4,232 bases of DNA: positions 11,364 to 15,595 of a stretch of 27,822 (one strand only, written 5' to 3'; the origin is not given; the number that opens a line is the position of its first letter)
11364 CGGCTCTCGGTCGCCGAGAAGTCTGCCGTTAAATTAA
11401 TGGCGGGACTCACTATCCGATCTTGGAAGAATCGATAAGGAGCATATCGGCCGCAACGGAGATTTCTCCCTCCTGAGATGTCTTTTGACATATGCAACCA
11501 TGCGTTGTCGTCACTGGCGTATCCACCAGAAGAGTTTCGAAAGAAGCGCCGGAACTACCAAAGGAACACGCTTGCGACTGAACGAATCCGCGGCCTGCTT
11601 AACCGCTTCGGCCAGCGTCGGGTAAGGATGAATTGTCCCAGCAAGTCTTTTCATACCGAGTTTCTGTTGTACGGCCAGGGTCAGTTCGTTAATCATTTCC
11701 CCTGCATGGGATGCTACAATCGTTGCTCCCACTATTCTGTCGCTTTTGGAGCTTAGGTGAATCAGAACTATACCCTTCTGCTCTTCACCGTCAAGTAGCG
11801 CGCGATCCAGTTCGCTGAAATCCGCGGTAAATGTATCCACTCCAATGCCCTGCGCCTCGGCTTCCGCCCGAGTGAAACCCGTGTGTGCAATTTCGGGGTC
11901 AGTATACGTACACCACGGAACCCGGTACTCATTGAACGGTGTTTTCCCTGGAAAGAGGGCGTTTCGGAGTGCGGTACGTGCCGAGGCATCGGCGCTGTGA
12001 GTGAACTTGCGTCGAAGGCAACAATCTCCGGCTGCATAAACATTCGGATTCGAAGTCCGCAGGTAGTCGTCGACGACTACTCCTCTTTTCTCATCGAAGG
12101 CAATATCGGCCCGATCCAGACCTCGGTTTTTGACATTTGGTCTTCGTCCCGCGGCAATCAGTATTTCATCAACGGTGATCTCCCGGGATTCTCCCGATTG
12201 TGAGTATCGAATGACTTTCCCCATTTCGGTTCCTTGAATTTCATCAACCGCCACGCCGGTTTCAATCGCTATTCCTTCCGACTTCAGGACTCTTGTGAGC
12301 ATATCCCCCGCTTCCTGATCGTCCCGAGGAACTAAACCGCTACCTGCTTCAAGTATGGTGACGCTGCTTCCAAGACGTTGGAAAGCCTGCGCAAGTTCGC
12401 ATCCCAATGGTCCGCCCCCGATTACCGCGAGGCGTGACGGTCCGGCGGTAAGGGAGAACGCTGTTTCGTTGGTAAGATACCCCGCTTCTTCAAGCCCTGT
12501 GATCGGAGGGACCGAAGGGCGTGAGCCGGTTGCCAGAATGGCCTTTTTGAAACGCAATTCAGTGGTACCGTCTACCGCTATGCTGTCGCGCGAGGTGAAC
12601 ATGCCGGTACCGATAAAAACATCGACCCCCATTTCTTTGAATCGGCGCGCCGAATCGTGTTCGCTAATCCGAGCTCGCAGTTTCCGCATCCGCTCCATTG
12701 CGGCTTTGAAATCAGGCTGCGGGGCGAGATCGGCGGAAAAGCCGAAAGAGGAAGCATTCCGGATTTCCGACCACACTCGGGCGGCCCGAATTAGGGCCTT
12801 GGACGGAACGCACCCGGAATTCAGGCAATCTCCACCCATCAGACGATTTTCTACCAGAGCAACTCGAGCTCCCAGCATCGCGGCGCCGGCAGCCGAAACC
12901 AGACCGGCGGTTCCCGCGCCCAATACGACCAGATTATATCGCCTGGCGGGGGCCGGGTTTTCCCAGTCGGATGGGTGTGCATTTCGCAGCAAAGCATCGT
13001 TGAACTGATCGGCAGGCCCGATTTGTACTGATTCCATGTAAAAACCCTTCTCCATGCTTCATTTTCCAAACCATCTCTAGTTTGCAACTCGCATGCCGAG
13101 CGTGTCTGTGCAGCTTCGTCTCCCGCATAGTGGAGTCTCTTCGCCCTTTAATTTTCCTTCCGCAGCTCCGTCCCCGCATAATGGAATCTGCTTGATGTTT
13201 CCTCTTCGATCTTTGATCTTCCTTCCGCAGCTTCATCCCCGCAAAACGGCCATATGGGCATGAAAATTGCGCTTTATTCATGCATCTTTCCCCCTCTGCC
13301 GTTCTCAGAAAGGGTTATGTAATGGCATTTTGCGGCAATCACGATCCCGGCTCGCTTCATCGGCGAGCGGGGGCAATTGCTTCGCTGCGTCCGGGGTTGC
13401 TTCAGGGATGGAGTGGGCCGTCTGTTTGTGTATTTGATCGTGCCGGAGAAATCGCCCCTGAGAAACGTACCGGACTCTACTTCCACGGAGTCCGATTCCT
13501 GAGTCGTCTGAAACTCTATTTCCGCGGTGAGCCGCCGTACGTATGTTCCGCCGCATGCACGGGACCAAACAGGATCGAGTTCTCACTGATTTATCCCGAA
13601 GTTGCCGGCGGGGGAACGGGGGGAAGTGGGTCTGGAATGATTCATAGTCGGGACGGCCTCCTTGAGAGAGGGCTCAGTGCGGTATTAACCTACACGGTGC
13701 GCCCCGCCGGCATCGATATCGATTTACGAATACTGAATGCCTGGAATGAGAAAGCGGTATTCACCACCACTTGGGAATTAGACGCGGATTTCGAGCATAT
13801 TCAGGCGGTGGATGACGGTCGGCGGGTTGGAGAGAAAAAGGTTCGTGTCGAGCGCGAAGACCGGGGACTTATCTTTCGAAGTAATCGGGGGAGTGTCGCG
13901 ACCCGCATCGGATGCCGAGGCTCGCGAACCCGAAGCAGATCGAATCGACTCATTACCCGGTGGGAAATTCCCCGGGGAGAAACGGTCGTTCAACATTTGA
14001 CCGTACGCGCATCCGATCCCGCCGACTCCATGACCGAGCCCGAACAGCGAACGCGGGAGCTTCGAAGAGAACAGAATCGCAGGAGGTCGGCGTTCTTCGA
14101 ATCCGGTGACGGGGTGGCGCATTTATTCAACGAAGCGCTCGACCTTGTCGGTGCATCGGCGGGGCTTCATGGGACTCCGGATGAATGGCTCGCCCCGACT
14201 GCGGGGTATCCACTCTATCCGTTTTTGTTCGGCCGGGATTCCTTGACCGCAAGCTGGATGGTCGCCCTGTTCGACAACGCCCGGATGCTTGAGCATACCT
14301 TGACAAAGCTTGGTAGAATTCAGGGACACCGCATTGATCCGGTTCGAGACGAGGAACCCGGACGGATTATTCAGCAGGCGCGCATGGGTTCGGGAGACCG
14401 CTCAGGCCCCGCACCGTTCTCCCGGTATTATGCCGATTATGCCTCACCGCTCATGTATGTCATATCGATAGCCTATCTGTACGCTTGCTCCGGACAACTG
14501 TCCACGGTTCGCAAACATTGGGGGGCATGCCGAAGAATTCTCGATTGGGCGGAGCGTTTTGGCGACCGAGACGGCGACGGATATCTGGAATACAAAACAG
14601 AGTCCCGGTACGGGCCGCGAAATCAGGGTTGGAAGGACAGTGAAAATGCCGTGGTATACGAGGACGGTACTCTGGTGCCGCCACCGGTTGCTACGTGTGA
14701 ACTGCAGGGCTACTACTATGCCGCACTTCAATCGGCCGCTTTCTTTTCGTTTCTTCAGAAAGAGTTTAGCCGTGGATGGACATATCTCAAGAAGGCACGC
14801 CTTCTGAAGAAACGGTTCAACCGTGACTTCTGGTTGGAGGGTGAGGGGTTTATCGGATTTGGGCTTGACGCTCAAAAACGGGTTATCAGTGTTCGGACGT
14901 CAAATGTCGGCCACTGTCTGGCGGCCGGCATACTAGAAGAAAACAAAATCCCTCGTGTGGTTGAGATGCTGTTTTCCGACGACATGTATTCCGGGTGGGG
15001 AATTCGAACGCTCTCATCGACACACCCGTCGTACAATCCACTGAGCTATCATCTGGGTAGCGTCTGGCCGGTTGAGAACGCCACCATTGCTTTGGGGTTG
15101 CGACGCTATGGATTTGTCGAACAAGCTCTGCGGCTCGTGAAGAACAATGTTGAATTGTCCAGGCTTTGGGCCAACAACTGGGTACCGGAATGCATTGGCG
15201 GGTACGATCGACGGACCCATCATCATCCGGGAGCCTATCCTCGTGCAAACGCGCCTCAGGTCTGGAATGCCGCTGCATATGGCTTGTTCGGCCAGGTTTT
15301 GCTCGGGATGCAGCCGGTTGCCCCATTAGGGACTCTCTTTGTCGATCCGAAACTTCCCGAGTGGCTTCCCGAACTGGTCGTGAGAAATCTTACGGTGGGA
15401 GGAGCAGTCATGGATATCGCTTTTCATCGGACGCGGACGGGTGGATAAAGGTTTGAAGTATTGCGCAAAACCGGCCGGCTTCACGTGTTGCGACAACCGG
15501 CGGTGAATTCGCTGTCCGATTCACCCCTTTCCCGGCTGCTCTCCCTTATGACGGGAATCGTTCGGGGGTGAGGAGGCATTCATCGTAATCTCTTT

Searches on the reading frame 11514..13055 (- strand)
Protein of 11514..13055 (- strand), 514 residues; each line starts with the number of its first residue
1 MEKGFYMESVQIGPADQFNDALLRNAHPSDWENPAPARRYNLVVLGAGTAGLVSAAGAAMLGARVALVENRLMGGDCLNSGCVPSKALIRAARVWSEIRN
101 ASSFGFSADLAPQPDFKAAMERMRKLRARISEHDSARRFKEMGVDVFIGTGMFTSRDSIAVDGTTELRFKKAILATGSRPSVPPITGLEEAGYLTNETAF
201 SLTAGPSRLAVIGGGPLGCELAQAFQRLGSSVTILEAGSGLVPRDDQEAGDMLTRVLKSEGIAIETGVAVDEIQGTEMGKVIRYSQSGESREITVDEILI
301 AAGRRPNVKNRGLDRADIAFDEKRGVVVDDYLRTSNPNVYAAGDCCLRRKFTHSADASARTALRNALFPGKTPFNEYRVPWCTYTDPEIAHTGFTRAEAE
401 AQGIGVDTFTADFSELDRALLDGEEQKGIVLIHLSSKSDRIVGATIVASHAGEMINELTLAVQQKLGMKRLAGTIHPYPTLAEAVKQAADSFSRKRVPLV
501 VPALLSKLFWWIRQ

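Call 16: search_protein_families(library=pfam, proteins=[window:11514-13055:-], max_evalue=0.01)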
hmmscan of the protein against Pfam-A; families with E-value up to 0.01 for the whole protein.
window:11514-13055:- (514 aa): 12 families
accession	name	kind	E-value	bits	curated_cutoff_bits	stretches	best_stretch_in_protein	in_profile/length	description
PF07992.20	Pyr_redox_2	-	3e-64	217.7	26.1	1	40-356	1-288/291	Pyridine nucleotide-disulphide oxidoreductase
PF02852.28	Pyr_redox_dim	-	3.9e-30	104.7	25.3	1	379-489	1-110/110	Pyridine nucleotide-disulphide oxidoreductase, dimerisation domain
PF00070.33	Pyr_redox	-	2.6e-17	63.6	22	1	208-281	1-74/82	Pyridine nucleotide-disulphide oxidoreductase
PF01134.28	GIDA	-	6.1e-09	35.8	22.1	1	42-103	2-61/391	Glucose inhibited division protein A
PF03486.20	HI0933_like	-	7.8e-08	32.5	50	0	41-71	2-32/244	HI0933-like protein Rossmann domain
PF13738.12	Pyr_redox_3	-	8.8e-08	32.2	30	1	166-343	122-305/305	Pyridine nucleotide-disulphide oxidoreductase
PF01262.27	AlaDh_PNT_C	-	1.7e-06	28.1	23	1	41-72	30-61/214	Alanine dehydrogenase/PNT, C-terminal domain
PF12831.13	FAD_oxidored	-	7.6e-06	25.9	27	1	42-76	2-37/416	FAD dependent oxidoreductase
PF13450.12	NAD_binding_8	-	9.6e-06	26.2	21.9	0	44-75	1-33/68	NAD(P)-binding Rossmann-like domain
PF01266.30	DAO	-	0.0007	19.7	27.9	0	209-238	2-31/353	FAD dependent oxidoreductase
PF00890.30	FAD_binding_2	-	0.00079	19.2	20.4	0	42-70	2-30/414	FAD binding domain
PF05834.18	Lycopene_cycl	-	0.0018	17.8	23.4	1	209-241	2-36/380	Lycopene cyclase protein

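Call 17: search_protein_families(library=phrogs, proteins=[window:11514-13055:-], max_evalue=0.001)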
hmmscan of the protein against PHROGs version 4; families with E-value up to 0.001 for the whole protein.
window:11514-13055:- (514 aa): 2 families
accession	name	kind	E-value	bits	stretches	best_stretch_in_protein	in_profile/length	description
phrog_6397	-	DNA, RNA and nucleotide metabolism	8.9e-38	131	1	39-485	5-457/473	ribonucleotide reductase large subunit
phrog_5517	-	unknown function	0.00075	18.8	0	169-307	471-613/679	-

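Call 60: find_homologous_proteins(query=window:11514-13055:-, max_evalue=1e-50)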
Query window:11514-13055:- (514 aa): 8000 proteins with E <= 1e-50 among 8000 candidates; the best 120 are listed.
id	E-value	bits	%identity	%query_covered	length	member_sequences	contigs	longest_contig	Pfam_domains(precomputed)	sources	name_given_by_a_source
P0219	0.0e+0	1146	100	100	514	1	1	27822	PF13450.13,PF02852.29,PF07992.21,PF00070.34,PF13738.13,PF03486.21,PF01262.28,PF01134.29,PF12831.14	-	-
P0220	8.7e-265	897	77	99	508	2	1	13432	PF13450.13,PF02852.29,PF07992.21,PF00070.34,PF13738.13,PF03486.21,PF01262.28,PF01134.29,PF12831.14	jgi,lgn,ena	-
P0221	1.4e-184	633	56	98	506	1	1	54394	PF01266.31,PF13450.13,PF02852.29,PF07992.21,PF00070.34,PF13738.13,PF03486.21,PF01262.28,PF01134.29,PF12831.14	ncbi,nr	ncbi:MAG: FAD-containing oxidoreductase [Chitinivibrionales bacterium]|nr:FAD-containing oxidoreduct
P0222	2.3e-182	625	75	73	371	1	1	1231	PF02852.29,PF07992.21,PF00070.34,PF13738.13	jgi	-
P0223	2.7e-182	625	55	97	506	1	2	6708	PF01266.31,PF02852.29,PF07992.21,PF00070.34,PF13738.13,PF03486.21,PF01262.28,PF01134.29,PF12831.14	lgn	-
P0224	1.2e-181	623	56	98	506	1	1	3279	PF02852.29,PF07992.21,PF00070.34,PF13738.13,PF03486.21,PF01262.28,PF01134.29,PF12831.14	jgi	-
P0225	3.8e-181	621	56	98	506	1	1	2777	PF02852.29,PF07992.21,PF00070.34,PF13738.13,PF03486.21,PF01262.28,PF01134.29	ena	-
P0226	1.2e-180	620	55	97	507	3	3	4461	PF13450.13,PF02852.29,PF07992.21,PF00070.34,PF13738.13,PF03486.21,PF01262.28,PF01134.29,PF12831.14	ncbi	-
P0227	1.3e-180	619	56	98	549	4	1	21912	PF02852.29,PF07992.21,PF00070.34,PF13738.13,PF03486.21,PF01262.28,PF01134.29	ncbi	-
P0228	3.1e-180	618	55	98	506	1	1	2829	PF01266.31,PF02852.29,PF07992.21,PF00070.34,PF13738.13,PF03486.21,PF01262.28,PF01134.29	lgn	-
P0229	4.0e-180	618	57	98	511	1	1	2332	PF01266.31,PF13450.13,PF02852.29,PF07992.21,PF00070.34,PF13738.13,PF03486.21,PF01262.28,PF01134.29,PF02737.25,PF12831.14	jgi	jgi:pyruvate/2-oxoglutarate dehydrogenase complex dihydrolipoamide dehydrogenase (E3) component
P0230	4.2e-180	618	55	98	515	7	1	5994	PF02852.29,PF07992.21,PF00070.34,PF13738.13,PF03486.21,PF01262.28,PF01134.29,PF02737.25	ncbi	-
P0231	7.0e-180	617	55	98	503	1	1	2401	PF01266.31,PF13450.13,PF02852.29,PF07992.21,PF00070.34,PF13738.13,PF03486.21,PF01262.28,PF01134.29,PF02737.25,PF12831.14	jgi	-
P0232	1.2e-179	616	56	98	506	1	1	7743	PF01266.31,PF13450.13,PF02852.29,PF07992.21,PF00070.34,PF13738.13,PF03486.21,PF01262.28,PF01134.29,PF02737.25,PF12831.14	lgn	-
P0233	1.4e-179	616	56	98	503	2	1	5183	PF13450.13,PF02852.29,PF07992.21,PF00070.34,PF13738.13,PF03486.21,PF01262.28,PF01134.29,PF01494.26,PF02737.25,PF12831.14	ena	-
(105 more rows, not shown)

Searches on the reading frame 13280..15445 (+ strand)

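Call 16: search_protein_families(library=pfam, proteins=[window:13280-15445:+], max_evalue=0.01)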
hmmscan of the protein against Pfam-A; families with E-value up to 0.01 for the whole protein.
window:13280-15445:+ (722 aa): 3 families
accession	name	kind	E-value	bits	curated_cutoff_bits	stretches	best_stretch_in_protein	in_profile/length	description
PF14742.11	GDE_N_bis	-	2.5e-21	76.7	22.1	1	46-237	4-190/194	N-terminal domain of (some) glycogen debranching enzymes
PF22422.2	MGH1-like_GH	-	3e-12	47.2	27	1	468-638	168-339/356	Mannosylglycerate hydrolase MGH1-like glycoside hydrolase domain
PF06202.20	GDE_C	-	2.4e-07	30.5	21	1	449-588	143-278/367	Amylo-alpha-1,6-glucosidase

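Call 17: search_protein_families(library=phrogs, proteins=[window:13280-15445:+], max_evalue=0.001)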
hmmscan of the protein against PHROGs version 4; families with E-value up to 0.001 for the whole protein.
window:13280-15445:+ (722 aa): 0 families
